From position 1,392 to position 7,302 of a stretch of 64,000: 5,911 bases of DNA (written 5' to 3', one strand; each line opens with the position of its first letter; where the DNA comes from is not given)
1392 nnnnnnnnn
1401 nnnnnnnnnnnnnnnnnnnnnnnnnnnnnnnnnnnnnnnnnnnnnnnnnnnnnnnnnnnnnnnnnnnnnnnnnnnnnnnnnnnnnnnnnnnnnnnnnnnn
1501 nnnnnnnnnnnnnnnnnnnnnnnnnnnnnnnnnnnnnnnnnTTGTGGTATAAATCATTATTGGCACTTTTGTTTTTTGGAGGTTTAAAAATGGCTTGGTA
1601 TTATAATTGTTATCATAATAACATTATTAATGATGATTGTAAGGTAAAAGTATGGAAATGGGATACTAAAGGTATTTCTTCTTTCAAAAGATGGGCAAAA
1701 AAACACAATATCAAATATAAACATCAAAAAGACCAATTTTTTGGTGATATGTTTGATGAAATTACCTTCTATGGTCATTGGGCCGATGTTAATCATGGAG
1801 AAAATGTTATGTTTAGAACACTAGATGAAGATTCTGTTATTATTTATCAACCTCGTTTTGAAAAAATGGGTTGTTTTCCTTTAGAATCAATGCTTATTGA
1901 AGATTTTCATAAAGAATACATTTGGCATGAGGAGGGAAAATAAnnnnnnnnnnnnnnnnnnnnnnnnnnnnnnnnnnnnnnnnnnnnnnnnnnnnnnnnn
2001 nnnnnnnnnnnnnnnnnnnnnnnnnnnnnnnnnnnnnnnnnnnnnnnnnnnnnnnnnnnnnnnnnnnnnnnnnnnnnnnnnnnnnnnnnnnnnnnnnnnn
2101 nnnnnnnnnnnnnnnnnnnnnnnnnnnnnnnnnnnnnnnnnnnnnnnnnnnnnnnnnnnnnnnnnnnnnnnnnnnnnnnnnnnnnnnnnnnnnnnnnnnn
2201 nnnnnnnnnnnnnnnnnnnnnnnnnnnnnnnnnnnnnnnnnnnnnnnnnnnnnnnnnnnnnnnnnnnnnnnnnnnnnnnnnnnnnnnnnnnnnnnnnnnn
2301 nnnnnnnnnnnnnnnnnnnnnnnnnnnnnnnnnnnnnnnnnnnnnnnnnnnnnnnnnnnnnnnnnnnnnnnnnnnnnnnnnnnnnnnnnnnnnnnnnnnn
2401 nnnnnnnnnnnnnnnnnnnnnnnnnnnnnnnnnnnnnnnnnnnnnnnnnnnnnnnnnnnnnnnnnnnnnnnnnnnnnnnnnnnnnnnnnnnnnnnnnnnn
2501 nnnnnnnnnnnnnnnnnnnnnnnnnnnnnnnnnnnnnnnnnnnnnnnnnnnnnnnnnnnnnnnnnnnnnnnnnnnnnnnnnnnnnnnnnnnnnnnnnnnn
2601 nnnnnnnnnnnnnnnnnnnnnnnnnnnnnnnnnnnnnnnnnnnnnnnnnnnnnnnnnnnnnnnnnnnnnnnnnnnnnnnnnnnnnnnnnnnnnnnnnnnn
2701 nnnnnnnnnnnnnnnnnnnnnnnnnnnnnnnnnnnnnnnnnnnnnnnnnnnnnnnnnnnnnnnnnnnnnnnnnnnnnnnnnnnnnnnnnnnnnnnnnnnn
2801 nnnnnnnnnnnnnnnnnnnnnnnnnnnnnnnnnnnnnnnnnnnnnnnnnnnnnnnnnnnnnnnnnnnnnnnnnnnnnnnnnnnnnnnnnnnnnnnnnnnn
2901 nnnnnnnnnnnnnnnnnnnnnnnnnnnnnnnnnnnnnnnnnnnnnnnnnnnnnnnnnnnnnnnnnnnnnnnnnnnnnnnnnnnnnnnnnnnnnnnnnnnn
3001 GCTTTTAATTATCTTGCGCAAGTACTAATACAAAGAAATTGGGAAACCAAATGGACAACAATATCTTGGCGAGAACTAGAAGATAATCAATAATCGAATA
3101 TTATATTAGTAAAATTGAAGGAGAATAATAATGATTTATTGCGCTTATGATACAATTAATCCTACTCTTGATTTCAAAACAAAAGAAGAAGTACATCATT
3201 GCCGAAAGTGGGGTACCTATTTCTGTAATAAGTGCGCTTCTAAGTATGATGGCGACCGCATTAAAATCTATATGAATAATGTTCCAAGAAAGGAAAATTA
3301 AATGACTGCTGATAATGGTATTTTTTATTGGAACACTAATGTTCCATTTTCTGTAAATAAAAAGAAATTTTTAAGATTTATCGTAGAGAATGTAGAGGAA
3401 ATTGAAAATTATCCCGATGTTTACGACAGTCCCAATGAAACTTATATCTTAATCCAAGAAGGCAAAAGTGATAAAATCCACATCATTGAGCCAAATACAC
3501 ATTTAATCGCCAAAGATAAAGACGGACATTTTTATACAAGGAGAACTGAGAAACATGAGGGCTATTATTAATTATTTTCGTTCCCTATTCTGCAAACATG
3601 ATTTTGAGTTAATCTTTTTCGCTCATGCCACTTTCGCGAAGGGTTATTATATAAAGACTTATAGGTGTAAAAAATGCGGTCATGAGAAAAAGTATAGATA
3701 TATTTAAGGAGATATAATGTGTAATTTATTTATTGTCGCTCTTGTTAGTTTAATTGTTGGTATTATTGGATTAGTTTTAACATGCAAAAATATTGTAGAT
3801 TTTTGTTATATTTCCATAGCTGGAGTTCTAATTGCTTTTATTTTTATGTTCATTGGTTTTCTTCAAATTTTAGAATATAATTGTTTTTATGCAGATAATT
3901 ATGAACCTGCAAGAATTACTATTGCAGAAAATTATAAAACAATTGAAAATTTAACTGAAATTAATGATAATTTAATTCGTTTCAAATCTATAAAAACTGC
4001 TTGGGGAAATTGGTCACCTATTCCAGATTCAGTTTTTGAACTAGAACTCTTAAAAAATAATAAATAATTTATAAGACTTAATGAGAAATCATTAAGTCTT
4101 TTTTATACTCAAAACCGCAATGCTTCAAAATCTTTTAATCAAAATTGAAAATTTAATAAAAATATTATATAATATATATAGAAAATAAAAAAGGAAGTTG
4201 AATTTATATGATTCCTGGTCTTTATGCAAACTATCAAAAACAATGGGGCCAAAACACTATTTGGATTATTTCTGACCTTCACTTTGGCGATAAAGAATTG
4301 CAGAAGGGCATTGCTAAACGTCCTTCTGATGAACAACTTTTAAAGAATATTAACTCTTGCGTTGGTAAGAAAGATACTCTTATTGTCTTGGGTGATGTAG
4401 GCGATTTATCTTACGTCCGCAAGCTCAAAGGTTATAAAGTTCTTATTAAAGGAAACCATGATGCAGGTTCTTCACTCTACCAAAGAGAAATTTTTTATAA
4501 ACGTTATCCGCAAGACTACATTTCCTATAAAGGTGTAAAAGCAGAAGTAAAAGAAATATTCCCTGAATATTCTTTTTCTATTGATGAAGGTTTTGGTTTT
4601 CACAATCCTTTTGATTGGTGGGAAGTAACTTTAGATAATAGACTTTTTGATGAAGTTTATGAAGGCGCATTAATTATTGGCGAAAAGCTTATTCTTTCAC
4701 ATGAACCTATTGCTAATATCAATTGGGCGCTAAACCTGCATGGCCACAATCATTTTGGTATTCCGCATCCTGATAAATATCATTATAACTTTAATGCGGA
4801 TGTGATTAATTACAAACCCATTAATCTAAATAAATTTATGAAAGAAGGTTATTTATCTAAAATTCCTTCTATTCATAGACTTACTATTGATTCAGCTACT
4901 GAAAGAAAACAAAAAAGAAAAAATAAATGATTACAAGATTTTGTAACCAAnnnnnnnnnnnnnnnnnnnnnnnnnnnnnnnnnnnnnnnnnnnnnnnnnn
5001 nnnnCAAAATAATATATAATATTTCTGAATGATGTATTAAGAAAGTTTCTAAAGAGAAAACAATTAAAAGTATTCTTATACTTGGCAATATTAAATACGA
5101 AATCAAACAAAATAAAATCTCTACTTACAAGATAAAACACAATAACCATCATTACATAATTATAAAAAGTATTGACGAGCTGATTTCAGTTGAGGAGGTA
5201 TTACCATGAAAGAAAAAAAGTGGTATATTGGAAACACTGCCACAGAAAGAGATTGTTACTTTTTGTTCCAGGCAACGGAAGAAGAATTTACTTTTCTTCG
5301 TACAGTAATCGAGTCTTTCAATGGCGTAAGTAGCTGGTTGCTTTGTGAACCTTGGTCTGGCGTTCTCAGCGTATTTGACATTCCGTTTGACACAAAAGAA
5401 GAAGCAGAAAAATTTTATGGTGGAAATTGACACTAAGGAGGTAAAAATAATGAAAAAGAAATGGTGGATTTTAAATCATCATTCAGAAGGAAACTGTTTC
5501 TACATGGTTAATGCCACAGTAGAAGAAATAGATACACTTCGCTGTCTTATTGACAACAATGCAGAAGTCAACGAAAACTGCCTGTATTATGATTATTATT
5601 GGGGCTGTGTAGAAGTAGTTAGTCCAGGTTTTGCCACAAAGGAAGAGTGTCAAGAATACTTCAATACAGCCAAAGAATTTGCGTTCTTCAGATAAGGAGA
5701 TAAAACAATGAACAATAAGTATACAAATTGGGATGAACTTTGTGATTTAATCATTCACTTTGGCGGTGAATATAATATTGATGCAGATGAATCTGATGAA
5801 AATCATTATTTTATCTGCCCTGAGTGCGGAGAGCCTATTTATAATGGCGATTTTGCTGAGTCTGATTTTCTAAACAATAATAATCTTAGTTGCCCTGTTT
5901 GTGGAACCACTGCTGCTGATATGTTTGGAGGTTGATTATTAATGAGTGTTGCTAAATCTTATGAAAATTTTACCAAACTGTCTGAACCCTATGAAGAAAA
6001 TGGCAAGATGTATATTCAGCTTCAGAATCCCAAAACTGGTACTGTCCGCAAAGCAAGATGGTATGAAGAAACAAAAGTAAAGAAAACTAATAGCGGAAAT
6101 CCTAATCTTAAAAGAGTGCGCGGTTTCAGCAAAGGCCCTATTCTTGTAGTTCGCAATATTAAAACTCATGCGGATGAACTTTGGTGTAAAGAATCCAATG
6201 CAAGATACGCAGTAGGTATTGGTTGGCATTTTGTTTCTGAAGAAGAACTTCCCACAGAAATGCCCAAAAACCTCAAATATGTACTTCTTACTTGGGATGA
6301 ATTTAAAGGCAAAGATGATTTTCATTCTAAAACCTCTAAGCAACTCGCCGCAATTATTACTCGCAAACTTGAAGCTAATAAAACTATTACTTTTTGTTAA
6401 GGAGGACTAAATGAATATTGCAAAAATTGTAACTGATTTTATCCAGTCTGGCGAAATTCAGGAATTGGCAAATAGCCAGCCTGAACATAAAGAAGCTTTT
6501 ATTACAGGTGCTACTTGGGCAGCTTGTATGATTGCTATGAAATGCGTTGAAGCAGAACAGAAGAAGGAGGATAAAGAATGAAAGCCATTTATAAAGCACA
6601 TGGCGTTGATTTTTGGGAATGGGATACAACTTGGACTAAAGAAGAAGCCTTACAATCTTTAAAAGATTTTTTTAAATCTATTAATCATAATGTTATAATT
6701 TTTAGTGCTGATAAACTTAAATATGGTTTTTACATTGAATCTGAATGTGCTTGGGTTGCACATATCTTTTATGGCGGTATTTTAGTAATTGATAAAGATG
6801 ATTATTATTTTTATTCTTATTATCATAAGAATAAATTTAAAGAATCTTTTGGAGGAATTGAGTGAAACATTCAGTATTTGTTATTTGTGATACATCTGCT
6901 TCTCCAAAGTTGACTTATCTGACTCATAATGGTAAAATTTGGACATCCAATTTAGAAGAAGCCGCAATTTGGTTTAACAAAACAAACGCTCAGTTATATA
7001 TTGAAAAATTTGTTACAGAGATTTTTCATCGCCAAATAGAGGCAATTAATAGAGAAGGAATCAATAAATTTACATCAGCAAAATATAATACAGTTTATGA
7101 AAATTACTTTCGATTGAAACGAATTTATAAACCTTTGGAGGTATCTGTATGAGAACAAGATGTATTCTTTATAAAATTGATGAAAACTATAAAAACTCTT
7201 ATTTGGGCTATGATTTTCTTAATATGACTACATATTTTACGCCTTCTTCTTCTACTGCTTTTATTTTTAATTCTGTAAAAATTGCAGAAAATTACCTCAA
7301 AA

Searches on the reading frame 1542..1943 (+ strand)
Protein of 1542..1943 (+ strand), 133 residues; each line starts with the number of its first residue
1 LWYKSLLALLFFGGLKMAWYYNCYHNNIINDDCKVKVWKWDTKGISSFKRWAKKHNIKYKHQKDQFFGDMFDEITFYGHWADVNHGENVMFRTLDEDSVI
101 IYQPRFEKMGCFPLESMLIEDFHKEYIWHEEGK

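Call 23: search_protein_families(library=pfam, proteins=[window:1542-1943:+], max_evalue=0.1)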
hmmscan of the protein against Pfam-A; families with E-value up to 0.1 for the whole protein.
window:1542-1943:+ (133 aa): 1 family
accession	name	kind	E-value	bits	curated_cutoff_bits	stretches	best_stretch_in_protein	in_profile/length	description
PF12687.12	DUF3801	-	0.022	15.2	24.1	1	29-65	30-66/131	Protein of unknown function (DUF3801)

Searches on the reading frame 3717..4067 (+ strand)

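Call 23: search_protein_families(library=pfam, proteins=[window:3717-4067:+], max_evalue=0.1)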
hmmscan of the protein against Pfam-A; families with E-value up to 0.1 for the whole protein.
window:3717-4067:+ (116 aa): 1 family
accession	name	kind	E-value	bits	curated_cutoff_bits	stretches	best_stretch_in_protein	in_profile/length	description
PF12349.14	Sterol-sensing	-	0.025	14.9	22.3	1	4-56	85-137/153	Sterol-sensing domain of SREBP cleavage-activation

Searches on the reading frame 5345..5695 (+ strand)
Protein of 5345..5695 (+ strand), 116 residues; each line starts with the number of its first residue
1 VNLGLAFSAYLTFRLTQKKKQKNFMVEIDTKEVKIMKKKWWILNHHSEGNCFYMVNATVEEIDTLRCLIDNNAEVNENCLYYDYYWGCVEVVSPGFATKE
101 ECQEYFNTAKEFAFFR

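Call 23: search_protein_families(library=pfam, proteins=[window:5345-5695:+], max_evalue=0.1)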
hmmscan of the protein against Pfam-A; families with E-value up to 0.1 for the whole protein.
window:5345-5695:+ (116 aa): 1 family
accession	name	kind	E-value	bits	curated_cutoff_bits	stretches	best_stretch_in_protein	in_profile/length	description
PF25380.1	PH_25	-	0.00025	21.4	27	1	3-77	25-99/120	Fungal PH-like domain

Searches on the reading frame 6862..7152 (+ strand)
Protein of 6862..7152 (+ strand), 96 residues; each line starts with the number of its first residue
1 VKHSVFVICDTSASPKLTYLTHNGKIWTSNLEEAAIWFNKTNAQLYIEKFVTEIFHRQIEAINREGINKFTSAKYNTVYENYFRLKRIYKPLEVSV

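Call 23: search_protein_families(library=pfam, proteins=[window:6862-7152:+], max_evalue=0.1)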
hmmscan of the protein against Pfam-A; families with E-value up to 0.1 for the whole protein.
window:6862-7152:+ (96 aa): 2 families
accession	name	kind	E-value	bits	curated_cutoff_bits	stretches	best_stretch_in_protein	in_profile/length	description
PF04652.21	Vta1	-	0.02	15.3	26.8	1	36-90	66-119/145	Vta1 like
PF21435.3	Gln_amidase_like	-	0.049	13.7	27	1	47-80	65-98/171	Shigella glutamine deamidase OspI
